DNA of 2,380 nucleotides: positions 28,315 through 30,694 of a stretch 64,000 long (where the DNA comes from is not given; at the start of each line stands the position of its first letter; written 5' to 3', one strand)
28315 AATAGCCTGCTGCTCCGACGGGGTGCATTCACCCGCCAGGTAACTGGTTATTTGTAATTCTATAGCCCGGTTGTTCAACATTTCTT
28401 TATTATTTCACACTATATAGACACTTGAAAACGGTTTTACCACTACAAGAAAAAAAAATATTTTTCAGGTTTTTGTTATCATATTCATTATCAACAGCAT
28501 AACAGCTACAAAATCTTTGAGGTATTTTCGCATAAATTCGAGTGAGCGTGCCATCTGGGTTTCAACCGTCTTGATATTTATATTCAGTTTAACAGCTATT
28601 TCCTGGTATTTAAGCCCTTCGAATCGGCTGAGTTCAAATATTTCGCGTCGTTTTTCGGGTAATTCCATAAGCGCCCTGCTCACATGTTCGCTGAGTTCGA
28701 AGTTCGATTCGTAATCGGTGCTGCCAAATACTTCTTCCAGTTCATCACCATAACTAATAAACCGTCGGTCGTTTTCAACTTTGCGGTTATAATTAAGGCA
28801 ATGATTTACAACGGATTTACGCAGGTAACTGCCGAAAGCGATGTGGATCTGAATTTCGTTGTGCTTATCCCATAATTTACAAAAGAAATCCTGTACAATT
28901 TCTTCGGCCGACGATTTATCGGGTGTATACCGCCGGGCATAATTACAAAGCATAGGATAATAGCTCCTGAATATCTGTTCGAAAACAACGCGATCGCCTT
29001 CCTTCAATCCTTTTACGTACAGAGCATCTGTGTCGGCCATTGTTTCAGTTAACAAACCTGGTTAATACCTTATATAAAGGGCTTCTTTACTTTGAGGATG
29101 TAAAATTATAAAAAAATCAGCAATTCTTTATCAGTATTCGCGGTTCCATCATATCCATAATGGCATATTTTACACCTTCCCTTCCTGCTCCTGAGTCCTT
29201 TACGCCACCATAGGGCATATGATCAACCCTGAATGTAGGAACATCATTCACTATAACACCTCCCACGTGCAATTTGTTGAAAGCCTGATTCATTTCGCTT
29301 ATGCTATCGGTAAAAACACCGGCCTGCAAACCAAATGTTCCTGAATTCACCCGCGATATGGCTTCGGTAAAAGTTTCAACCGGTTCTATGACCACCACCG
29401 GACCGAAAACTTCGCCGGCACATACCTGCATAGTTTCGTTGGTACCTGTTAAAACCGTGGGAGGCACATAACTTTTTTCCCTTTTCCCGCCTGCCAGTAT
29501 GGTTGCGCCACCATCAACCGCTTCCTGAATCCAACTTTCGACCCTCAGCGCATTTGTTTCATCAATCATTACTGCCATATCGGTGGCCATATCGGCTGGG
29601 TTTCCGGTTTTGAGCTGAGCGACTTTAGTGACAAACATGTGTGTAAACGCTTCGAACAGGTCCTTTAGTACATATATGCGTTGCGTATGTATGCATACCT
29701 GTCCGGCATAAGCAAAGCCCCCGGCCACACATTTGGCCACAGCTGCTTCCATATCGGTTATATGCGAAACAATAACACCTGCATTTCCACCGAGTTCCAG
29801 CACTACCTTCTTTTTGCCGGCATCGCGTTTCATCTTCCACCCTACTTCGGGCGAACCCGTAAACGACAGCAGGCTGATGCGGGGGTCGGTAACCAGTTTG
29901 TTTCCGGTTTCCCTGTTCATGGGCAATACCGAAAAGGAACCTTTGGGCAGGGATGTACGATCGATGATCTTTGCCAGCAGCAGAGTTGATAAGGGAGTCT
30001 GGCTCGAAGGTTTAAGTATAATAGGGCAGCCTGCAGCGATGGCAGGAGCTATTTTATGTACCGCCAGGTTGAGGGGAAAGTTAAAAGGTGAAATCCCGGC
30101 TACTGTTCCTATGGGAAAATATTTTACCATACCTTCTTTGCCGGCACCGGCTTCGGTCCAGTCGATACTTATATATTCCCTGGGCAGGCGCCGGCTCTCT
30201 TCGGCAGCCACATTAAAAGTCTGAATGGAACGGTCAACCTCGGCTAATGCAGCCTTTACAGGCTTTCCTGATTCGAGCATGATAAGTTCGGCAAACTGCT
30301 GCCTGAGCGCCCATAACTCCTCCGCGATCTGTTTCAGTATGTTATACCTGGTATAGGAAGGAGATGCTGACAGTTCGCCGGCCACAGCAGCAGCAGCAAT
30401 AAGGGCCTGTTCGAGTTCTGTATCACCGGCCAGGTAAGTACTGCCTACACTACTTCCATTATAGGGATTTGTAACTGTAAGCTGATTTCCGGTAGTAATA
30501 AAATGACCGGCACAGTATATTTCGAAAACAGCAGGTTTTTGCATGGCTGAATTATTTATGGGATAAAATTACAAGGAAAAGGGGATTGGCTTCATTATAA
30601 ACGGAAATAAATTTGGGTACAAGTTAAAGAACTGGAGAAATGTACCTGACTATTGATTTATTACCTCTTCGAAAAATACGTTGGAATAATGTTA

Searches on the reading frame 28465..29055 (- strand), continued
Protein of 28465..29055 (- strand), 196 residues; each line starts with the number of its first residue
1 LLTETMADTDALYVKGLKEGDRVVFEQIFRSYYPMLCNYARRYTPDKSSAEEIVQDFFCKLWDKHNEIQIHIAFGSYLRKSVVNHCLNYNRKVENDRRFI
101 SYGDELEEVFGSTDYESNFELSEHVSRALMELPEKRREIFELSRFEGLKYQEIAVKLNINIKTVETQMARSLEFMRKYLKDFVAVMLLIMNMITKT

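Call 78: find_encoding_contigs(protein=P0117, flank=6000, max_places=1)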
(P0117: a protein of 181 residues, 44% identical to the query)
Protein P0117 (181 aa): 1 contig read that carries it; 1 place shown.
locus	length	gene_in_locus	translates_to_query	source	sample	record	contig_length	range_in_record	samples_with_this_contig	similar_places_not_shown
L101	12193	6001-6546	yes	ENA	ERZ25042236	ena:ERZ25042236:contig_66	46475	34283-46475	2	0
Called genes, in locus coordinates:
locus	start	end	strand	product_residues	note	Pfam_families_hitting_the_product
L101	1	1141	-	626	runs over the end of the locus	PF13174:TPR_6 (faint), PF13428:TPR_14 (faint), PF13432:TPR_16 (faint), PF14559:TPR_19 (faint), PF25058:ARM_TT21 (faint)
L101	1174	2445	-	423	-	PF02403:Seryl_tRNA_N, PF00587:tRNA-synt_2b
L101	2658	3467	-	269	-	PF00665:rve, PF13683:rve_3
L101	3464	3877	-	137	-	PF01527:HTH_Tnp_1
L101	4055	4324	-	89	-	PF01016:Ribosomal_L27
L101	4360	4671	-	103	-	PF00829:Ribosomal_L21p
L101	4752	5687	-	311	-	PF00892:EamA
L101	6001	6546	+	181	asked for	PF07638:Sigma70_ECF (weak), PF04542:Sigma70_r2, PF08281:Sigma70_r4_2, PF04545:Sigma70_r4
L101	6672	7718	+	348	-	PF04773:FecR, PF16344:FecR_C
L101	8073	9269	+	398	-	-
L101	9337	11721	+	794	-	PF05048:NosD (weak), PF13229:Beta_helix, PF05048:NosD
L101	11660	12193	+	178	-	?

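Call 79: find_encoding_contigs(protein=P0092, flank=6000, max_places=1)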
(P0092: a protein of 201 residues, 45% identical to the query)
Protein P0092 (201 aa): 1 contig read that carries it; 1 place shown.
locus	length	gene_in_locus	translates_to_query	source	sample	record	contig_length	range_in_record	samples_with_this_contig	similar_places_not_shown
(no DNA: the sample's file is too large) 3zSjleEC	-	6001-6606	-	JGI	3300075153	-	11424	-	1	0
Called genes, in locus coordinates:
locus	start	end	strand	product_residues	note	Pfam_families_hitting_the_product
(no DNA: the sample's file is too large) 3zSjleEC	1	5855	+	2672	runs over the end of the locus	PF13620:CarboxypepD_reg, PF13715:CarbopepD_reg_2 (weak), PF18962:Por_Secre_tail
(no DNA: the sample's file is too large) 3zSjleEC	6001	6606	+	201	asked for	PF07638:Sigma70_ECF (weak), PF04542:Sigma70_r2, PF08281:Sigma70_r4_2, PF04545:Sigma70_r4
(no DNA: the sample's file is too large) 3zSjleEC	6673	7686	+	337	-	PF04773:FecR, PF16344:FecR_C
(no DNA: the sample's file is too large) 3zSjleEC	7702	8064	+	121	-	?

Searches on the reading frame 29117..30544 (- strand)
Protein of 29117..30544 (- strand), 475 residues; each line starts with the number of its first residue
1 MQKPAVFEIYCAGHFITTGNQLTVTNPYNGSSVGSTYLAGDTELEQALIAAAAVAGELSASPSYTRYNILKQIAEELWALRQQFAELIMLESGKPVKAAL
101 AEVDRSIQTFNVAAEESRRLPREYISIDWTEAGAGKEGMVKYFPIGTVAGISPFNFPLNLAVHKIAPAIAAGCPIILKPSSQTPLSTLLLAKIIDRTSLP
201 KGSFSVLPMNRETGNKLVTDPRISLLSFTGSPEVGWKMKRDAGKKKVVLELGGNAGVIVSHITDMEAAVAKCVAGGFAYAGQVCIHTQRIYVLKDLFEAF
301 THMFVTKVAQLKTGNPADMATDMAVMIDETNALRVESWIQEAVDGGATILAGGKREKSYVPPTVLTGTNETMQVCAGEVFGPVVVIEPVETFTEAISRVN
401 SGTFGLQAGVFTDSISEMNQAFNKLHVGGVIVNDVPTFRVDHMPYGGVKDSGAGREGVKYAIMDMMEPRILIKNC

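Call 7: search_protein_families(library=pfam, proteins=[window:29117-30544:-])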
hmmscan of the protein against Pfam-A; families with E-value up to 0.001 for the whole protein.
window:29117-30544:- (475 aa): 1 family
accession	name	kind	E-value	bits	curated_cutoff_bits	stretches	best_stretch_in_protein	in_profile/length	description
PF00171.27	Aldedh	-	2.6e-135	452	23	1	20-469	7-459/461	Aldehyde dehydrogenase family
